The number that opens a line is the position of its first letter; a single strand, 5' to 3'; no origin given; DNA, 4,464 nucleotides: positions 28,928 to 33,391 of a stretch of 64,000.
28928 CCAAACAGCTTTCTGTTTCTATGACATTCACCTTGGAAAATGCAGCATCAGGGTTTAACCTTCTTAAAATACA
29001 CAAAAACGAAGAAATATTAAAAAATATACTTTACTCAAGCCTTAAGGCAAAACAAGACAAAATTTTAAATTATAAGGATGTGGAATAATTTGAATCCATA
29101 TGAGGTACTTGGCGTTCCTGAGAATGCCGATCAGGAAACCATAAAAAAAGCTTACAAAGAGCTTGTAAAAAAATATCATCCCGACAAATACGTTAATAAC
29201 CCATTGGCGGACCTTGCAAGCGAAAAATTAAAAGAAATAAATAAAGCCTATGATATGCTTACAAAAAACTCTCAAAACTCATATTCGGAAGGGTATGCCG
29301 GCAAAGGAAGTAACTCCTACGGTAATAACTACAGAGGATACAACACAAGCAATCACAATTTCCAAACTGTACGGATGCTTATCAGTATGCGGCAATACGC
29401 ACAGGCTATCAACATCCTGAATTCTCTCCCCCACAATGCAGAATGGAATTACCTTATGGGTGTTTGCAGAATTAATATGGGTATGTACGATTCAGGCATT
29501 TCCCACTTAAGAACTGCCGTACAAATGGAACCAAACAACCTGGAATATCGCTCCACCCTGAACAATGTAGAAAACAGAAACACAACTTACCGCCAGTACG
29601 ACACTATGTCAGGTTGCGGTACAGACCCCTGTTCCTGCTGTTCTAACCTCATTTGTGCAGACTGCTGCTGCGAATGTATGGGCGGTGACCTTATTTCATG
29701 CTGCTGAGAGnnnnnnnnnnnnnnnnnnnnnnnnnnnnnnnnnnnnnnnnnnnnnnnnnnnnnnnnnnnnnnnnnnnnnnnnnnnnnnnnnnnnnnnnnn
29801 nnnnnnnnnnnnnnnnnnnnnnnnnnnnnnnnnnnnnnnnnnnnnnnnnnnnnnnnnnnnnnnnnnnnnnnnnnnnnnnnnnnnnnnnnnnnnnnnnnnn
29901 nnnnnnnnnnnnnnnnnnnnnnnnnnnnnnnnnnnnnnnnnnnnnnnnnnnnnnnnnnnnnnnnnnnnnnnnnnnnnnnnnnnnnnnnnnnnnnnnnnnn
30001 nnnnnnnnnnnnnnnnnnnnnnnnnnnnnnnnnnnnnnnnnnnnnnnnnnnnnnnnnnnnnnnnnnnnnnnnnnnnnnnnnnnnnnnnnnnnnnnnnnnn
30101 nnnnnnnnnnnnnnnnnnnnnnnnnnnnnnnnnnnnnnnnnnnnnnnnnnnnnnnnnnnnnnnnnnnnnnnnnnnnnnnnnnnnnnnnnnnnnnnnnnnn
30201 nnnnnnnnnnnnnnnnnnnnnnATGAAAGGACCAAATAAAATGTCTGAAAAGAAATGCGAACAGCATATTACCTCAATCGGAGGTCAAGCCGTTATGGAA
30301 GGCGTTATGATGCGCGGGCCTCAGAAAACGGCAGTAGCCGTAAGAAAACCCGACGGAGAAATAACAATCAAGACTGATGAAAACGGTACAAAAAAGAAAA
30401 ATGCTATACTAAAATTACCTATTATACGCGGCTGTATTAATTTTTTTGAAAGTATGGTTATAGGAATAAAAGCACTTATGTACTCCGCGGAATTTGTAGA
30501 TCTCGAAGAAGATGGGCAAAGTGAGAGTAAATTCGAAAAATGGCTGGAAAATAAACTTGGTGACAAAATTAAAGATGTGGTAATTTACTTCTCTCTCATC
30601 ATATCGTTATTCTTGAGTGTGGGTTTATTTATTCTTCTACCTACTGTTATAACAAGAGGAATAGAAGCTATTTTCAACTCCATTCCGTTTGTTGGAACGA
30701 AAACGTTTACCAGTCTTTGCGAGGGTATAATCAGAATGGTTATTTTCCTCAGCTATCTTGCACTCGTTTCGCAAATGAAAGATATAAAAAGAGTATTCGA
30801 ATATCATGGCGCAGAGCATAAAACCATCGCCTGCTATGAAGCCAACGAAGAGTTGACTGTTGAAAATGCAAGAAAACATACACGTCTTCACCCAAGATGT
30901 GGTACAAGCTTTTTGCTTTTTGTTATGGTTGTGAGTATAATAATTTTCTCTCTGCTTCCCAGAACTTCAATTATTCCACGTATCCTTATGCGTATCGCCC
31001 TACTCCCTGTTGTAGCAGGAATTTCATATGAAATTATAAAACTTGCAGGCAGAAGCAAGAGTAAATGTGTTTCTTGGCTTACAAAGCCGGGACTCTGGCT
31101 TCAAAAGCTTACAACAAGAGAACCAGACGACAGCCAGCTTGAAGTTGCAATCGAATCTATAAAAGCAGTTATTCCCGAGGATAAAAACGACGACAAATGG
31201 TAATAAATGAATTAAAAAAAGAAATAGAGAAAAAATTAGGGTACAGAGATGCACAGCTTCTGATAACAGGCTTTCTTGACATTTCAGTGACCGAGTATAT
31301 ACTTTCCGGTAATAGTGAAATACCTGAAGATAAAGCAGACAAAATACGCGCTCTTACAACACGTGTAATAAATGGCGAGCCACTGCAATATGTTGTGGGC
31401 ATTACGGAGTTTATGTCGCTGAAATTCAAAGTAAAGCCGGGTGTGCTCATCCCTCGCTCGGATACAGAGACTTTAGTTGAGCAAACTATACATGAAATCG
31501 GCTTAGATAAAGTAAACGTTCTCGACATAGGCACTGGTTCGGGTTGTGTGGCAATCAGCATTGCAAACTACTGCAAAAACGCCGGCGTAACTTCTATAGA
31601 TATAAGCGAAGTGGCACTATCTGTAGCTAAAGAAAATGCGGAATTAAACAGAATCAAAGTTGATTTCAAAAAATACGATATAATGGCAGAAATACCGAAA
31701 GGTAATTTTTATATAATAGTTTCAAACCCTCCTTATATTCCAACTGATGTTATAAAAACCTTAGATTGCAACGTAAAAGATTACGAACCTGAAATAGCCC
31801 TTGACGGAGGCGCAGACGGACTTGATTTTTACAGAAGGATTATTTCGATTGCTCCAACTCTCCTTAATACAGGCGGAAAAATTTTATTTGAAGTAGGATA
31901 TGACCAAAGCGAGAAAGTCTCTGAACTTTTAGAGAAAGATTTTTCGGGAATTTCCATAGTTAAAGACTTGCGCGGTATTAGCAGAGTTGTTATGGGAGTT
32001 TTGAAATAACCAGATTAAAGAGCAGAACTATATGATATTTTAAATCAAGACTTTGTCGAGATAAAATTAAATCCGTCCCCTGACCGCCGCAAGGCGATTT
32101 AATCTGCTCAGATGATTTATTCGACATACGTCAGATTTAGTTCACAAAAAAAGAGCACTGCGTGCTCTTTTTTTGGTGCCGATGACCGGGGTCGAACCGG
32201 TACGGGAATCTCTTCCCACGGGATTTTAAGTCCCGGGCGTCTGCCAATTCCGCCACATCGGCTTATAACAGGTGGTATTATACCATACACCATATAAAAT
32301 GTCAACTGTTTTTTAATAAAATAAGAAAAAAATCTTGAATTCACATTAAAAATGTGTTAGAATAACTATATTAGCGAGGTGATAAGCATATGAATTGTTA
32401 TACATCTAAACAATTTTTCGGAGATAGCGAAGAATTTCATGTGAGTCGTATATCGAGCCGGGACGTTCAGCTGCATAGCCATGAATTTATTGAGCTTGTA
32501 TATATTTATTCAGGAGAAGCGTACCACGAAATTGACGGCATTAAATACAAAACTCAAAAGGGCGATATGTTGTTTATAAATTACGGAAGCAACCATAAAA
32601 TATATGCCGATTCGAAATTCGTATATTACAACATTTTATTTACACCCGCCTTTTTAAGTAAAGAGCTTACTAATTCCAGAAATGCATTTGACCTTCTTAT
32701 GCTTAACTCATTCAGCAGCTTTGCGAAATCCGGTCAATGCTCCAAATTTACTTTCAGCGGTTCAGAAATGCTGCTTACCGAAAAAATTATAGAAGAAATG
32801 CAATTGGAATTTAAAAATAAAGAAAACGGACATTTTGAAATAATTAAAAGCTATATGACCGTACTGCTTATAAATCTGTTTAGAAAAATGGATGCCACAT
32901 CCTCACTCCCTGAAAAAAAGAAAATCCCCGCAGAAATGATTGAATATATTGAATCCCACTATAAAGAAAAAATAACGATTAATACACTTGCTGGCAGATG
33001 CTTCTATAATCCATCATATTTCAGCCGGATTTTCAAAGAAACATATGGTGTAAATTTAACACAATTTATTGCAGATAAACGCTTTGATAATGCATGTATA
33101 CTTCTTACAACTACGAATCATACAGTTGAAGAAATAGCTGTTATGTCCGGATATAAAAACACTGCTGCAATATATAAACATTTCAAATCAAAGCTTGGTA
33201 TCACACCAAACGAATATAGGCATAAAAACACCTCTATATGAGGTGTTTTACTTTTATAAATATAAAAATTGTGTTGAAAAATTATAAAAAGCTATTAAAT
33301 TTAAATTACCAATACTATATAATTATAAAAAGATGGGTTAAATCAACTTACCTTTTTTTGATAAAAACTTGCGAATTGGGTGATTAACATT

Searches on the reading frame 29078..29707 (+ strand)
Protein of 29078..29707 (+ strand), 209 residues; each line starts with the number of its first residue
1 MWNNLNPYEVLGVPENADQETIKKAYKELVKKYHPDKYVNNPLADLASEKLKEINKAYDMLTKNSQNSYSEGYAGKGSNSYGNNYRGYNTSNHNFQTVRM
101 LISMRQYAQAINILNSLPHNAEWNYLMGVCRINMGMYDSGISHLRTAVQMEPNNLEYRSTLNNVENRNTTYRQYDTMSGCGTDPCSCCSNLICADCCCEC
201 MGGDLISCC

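Call 38: search_protein_families(library=pfam, proteins=[window:29078-29707:+], max_evalue=1e-8)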
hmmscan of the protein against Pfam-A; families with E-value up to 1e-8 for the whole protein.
window:29078-29707:+ (209 aa): 1 family
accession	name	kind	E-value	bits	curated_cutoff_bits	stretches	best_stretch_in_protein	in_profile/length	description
PF00226.36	DnaJ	-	4.5e-18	65.6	27.8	1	6-65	1-57/63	DnaJ domain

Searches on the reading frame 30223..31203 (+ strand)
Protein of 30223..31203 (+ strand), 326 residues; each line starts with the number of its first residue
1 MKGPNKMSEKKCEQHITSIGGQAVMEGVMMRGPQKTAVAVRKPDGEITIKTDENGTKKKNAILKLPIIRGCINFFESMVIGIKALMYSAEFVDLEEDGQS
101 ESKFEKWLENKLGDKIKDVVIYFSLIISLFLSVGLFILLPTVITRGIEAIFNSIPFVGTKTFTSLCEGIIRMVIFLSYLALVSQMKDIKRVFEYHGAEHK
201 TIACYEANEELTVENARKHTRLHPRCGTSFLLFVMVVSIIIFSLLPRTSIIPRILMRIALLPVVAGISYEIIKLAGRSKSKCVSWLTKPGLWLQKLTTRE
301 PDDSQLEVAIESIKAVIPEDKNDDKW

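Call 38: search_protein_families(library=pfam, proteins=[window:30223-31203:+], max_evalue=1e-8)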
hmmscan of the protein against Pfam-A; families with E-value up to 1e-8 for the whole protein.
window:30223-31203:+ (326 aa): 1 family
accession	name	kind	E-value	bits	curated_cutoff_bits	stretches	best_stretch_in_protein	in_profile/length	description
PF07136.16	DUF1385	-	2.6e-97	325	22.1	1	65-318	1-226/227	Protein of unknown function (DUF1385)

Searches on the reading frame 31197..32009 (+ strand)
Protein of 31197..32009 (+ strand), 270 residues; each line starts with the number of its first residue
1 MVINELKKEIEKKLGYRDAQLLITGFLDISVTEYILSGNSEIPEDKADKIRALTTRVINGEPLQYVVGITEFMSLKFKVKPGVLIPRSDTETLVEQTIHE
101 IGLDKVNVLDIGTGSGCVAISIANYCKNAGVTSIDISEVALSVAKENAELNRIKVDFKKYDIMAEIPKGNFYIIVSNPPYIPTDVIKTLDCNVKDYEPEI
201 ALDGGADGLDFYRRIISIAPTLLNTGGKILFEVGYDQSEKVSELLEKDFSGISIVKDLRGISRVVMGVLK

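Call 38: search_protein_families(library=pfam, proteins=[window:31197-32009:+], max_evalue=1e-8)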
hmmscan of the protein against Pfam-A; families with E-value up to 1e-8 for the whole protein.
window:31197-32009:+ (270 aa): 5 families
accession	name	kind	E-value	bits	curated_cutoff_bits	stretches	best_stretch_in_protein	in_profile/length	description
PF05175.20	MTS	-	1.4e-17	64.3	23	1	99-180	28-108/170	Methyltransferase small domain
PF06325.19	PrmA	-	1e-11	45.4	22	1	97-177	154-233/296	Ribosomal protein L11 methyltransferase (PrmA)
PF13847.12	Methyltransf_31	-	1.2e-11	45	27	1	105-187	4-82/145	Methyltransferase domain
PF13649.12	Methyltransf_25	-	2.1e-10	41.6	27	1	108-177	1-71/97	Methyltransferase domain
PF17827.6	PrmC_N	-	4e-10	40.5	23.4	1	17-68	20-71/71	PrmC N-terminal domain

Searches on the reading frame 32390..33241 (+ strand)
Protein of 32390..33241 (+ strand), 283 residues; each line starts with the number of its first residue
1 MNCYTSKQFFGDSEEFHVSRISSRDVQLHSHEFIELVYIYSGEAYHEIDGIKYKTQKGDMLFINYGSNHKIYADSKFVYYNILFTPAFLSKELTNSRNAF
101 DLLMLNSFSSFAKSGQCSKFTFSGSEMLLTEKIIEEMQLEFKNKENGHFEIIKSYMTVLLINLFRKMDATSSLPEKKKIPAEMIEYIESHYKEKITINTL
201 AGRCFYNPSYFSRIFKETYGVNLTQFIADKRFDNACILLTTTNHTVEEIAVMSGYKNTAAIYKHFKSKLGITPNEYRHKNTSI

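Call 5: search_protein_families(library=pfam, proteins=[window:32390-33241:+], max_evalue=0.001)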
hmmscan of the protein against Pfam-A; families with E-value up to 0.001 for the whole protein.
window:32390-33241:+ (283 aa): 4 families
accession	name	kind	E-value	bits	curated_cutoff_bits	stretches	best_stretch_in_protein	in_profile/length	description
PF12833.13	HTH_18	-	3.9e-18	66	33.6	1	200-278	1-79/80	Helix-turn-helix domain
PF00165.29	HTH_AraC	-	7.1e-17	61.5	26.6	2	187-227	1-41/42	Bacterial regulatory helix-turn-helix proteins, AraC family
PF02311.25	AraC_binding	-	3.2e-11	43.5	21.1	1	26-93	16-85/135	AraC-like ligand binding domain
PF07883.17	Cupin_2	-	2.2e-06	27.7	27.2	1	27-75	12-60/70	Cupin domain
